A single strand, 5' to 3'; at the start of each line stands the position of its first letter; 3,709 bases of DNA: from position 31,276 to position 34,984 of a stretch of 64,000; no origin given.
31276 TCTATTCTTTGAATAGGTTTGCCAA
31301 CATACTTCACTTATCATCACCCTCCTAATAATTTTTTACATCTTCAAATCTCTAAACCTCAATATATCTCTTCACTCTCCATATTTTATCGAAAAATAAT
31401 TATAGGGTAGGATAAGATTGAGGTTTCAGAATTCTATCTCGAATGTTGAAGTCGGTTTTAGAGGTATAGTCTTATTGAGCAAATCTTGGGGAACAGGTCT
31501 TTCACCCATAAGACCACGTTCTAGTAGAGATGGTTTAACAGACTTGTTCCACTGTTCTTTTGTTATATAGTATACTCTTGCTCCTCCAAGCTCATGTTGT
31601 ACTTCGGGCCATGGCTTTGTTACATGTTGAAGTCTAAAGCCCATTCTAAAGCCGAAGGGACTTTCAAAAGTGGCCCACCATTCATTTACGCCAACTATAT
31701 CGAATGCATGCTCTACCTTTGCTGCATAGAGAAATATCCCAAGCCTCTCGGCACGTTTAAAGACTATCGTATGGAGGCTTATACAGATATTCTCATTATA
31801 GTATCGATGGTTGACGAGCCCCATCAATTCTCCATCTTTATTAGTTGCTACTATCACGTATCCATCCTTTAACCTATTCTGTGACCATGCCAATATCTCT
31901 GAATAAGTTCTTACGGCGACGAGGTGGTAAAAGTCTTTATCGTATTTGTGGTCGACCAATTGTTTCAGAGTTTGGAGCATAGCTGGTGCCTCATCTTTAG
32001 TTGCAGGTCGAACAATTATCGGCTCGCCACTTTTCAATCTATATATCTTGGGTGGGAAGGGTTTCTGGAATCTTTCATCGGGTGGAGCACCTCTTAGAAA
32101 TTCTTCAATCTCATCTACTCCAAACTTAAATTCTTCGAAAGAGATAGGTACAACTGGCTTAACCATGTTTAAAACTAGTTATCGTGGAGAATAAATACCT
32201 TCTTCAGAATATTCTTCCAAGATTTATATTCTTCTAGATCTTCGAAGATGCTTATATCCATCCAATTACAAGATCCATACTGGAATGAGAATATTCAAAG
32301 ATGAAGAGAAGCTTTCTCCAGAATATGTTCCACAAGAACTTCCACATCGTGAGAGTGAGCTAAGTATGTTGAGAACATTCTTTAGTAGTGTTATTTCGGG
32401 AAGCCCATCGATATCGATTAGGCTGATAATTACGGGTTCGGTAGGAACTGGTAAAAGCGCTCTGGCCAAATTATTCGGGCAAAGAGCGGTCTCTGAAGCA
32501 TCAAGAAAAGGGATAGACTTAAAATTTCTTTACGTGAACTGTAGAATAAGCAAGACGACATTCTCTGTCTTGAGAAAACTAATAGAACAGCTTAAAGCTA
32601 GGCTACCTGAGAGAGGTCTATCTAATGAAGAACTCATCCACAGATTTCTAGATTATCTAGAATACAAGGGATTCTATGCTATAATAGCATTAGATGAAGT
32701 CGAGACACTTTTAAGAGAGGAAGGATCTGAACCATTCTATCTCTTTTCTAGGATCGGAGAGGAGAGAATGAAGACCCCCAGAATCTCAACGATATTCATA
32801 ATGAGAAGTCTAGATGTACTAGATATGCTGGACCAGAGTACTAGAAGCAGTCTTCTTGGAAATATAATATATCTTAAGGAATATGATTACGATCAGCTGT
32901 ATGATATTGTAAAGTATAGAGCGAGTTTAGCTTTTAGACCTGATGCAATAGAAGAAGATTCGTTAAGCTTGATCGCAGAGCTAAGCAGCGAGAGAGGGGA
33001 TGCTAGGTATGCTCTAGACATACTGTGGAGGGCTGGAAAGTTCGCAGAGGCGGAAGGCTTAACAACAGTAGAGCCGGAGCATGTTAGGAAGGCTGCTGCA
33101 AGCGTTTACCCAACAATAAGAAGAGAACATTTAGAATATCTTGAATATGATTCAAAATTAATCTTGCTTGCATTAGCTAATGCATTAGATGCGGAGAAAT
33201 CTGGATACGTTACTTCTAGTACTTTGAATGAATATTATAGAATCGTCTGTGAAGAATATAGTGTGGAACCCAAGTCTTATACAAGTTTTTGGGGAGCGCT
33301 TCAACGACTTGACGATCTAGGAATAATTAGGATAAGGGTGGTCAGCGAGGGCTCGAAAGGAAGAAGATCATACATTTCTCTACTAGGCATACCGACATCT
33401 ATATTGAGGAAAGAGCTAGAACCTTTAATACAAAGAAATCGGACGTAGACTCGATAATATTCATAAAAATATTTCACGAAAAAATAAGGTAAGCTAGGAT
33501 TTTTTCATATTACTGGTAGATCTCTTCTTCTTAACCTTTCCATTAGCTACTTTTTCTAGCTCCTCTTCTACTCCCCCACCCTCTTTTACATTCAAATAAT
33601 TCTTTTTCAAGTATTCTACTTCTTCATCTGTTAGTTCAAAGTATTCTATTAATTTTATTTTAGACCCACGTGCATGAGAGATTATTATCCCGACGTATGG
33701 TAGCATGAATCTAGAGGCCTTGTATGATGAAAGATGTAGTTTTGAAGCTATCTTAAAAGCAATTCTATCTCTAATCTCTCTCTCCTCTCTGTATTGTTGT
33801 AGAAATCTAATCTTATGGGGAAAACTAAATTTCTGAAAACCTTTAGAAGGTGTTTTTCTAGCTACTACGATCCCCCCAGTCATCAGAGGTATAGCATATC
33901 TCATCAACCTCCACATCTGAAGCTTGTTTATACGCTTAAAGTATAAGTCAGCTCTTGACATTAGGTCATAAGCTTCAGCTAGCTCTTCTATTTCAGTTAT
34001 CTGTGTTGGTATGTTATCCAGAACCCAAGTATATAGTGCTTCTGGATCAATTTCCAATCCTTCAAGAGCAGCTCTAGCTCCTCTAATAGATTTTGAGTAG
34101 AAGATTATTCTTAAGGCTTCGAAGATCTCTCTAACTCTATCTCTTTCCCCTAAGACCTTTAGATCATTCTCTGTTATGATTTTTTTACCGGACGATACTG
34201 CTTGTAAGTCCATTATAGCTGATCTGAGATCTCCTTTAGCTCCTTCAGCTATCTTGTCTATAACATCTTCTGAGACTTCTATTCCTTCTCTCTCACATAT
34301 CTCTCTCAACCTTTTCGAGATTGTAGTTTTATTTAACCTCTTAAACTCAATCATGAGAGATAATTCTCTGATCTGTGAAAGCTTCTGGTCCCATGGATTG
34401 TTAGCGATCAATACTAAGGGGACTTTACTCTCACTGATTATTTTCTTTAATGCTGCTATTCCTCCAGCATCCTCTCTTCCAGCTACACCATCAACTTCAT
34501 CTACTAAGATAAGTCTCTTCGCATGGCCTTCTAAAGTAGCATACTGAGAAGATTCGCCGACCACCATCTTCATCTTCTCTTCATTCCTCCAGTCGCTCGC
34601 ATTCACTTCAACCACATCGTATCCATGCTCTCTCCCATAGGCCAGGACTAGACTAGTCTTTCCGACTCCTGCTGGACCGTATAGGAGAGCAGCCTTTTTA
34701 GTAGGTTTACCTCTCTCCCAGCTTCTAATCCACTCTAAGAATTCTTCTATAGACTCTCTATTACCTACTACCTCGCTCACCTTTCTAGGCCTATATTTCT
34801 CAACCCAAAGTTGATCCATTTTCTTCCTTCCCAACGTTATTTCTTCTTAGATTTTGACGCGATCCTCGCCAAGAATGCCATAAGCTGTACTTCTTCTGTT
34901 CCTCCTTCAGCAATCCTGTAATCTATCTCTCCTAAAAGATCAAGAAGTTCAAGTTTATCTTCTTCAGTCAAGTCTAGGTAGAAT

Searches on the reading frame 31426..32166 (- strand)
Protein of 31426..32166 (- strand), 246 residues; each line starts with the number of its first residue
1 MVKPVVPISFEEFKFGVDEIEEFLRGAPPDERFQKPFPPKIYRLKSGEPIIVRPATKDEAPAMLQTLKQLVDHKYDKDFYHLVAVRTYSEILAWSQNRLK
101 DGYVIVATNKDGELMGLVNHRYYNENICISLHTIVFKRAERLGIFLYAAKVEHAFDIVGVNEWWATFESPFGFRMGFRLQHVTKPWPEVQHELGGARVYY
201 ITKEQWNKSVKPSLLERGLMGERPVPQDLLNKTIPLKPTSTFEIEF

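Call 27: search_protein_families(library=pfam, proteins=[window:31426-32166:-], max_evalue=0.001)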
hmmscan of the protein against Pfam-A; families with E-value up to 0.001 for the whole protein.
window:31426-32166:- (246 aa): 0 families

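Call 74: search_protein_families(library=ncbifam, proteins=[window:31426-32166:-], max_evalue=0.001)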
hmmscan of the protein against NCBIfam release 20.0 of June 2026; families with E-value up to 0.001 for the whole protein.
window:31426-32166:- (246 aa): 0 families

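Call 85: search_solved_structures(query=window:31426-32166:-, max_evalue=10)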
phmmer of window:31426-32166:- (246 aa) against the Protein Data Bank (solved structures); distinct sequences matched with E-value up to 10: 1.
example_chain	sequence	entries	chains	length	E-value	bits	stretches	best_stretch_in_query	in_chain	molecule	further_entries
4j3g_A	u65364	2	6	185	0.24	14.1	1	49-121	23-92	GCN5-related N-acetyltransferase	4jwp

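Call 88: predict_structure(protein=window:31426-32166:-)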
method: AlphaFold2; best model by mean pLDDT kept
length: 246 residues; sequences in the alignment: 1
mean_pLDDT: 39.5   pTM: 0.35
mean pLDDT of the five models: 39.5, 31.6, 30.1, 29.7, 28.2
residues with pLDDT >= 90: 0; 70-90: 0; 50-70: 50; < 50: 196
segments of 3 or more residues with pLDDT < 50: 1-20, 28-32, 34-37, 43-50, 70-78, 87-103, 115-246
pLDDT, mean of each block of 10 residues (from residue 1): 25 39 50 48 46 56 53 47 49 32 51 48 34 33 27 23 36 36 39 37 45 34 38 31 23
secondary structure, 60 per line:
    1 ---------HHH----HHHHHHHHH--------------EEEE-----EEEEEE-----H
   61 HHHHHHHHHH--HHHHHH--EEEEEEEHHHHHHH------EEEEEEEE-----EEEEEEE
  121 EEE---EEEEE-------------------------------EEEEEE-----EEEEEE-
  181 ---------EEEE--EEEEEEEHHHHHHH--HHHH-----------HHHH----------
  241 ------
elements in order: H17-25 E40-43 E49-54 H60-70 H73-78 E81-87 H88-94 E101-108 E114-123 E127-131 E163-168 E174-179 E190-193 E196-202 H203-209 H212-215 H227-230

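Call 91: search_solved_structures(query=A6, max_evalue=1, show_alignments=1)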
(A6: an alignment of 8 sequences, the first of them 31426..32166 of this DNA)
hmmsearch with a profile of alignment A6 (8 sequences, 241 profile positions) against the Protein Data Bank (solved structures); distinct sequences matched with E-value up to 1: 3.
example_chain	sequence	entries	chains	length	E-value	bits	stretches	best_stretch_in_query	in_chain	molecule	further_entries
5byo_A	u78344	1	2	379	0.33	13.5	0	105-151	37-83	dTor_12x31L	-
4yxz_A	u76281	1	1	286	0.39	13.3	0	105-151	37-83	dTor_9x31L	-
1jzn_A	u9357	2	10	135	0.67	12.5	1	71-128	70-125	Galactose-specific lectin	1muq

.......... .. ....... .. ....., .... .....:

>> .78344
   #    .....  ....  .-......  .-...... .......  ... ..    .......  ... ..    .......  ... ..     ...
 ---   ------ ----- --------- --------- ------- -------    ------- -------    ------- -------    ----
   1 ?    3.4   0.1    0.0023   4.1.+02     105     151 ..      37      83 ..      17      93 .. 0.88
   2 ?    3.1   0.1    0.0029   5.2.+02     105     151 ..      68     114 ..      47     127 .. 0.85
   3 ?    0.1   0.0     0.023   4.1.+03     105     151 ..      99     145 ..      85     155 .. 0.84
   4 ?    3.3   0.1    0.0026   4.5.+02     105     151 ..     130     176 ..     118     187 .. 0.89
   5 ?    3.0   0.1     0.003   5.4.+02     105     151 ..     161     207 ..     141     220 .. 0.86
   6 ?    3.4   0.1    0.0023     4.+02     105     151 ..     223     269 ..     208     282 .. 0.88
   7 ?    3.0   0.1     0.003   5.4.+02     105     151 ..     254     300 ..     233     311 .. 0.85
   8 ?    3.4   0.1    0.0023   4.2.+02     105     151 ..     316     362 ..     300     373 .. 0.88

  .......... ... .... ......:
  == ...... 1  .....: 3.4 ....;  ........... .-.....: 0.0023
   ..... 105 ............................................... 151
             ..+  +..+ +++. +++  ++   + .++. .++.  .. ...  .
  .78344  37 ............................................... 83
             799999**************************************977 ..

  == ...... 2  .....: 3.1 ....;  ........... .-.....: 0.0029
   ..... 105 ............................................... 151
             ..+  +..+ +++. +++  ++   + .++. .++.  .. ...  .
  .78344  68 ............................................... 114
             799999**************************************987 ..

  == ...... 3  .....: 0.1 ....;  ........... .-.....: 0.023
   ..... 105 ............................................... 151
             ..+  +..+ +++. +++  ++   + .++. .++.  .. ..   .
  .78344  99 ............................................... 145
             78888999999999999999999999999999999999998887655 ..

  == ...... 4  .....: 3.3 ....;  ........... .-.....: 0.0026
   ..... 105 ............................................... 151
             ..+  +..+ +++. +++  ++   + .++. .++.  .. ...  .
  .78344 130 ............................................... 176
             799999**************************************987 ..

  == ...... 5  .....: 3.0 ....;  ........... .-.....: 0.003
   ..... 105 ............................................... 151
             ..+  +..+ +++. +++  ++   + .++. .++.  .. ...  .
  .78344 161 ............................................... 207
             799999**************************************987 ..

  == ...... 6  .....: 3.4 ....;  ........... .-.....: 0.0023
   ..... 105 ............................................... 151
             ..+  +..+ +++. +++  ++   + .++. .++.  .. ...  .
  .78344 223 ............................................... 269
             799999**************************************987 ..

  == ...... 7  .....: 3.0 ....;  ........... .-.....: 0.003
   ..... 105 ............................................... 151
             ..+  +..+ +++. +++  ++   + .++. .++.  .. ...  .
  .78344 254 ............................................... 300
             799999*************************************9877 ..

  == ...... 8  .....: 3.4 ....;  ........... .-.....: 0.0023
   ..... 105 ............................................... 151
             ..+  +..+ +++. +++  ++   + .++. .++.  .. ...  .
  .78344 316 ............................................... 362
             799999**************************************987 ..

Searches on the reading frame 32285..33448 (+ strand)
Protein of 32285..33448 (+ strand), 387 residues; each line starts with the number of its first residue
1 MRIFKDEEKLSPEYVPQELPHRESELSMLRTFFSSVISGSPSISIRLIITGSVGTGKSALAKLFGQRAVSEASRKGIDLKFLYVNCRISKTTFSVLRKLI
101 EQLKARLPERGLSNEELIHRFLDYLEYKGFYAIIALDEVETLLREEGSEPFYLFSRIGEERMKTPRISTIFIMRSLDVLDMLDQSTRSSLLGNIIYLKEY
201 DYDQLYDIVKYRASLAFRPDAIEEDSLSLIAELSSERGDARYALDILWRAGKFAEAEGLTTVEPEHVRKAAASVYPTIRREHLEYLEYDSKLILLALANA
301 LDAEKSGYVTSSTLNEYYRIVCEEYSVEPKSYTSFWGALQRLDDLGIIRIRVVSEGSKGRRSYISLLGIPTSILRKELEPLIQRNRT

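Call 27: search_protein_families(library=pfam, proteins=[window:32285-33448:+], max_evalue=0.001)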
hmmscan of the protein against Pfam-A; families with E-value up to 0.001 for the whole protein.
window:32285-33448:+ (387 aa): 5 families
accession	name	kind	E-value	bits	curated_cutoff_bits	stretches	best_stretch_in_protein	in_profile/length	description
PF22703.2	Cdc6_lid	-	8.2e-24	83.7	27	1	207-271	2-67/68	Cdc6 AAA+ ATPase-type lid domain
PF09079.17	Cdc6_C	-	7.2e-17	61.6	25.1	1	284-367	4-87/96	CDC6, C terminal winged helix domain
PF13401.12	AAA_22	-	1.7e-10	41.7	27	1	47-167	8-116/130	AAA domain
PF13191.12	AAA_16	-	1.9e-08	35.5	32.6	1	18-184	1-149/167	AAA ATPase domain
PF22606.2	Cdc6-ORC-like_ATPase_lid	-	4.7e-05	23.6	27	1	200-257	1-59/60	Cdc6/ORC-like, ATPase lid domain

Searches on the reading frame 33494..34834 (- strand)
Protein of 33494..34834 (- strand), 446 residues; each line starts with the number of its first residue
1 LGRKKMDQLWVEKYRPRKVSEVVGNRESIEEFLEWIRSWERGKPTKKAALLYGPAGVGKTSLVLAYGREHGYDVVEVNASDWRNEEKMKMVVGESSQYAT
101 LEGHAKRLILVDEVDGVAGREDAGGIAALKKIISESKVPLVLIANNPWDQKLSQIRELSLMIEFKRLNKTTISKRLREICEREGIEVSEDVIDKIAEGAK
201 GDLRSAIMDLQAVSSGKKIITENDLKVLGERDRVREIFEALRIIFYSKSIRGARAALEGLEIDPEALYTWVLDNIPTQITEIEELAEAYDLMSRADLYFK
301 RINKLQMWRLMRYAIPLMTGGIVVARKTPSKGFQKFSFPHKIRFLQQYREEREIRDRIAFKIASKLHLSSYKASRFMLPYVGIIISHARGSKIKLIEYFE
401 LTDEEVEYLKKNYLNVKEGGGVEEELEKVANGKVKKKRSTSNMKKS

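Call 27: search_protein_families(library=pfam, proteins=[window:33494-34834:-], max_evalue=0.001)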
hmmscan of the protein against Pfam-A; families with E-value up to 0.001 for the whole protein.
window:33494-34834:- (446 aa): 10 families
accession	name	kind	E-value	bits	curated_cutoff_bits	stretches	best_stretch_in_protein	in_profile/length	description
PF00004.35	AAA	-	2.2e-11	44.8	21.2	1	50-149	2-113/131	ATPase family associated with various cellular activities (AAA)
PF25361.1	AAA_lid_RFC1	-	3.3e-11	42.9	34.9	1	171-226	3-58/59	RFC1-like, AAA+ ATPase lid domain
PF21960.2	RCF1-5-like_lid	-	2.8e-10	40.4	27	1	174-213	1-41/43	RCF1/5-like, AAA+ ATPase lid domain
PF03215.21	Rad17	-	2.2e-08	34.7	23.8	1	7-79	6-79/186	Rad17 P-loop domain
PF13401.12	AAA_22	-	7.4e-06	26.7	27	0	45-80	4-42/130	AAA domain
PF13191.12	AAA_16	-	7.7e-05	23.7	32.6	1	22-73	2-51/167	AAA ATPase domain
PF05621.17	TniB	-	0.00011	22.1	22.4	0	95-146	109-163/189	Bacterial TniB protein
PF09869.16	KH_DUF2096_C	-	0.0004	20.5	24.6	0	172-211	14-54/59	DUF2096 C-terminal KH-like domain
PF05673.19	DUF815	-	0.00045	19.9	23.8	0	11-81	19-91/249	Protein of unknown function (DUF815)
PF22608.2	DNAX_ATPase_lid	-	0.00085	19.5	27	0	172-216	2-47/49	DNA polymerase III clamp loader subunit, ATPase lid domain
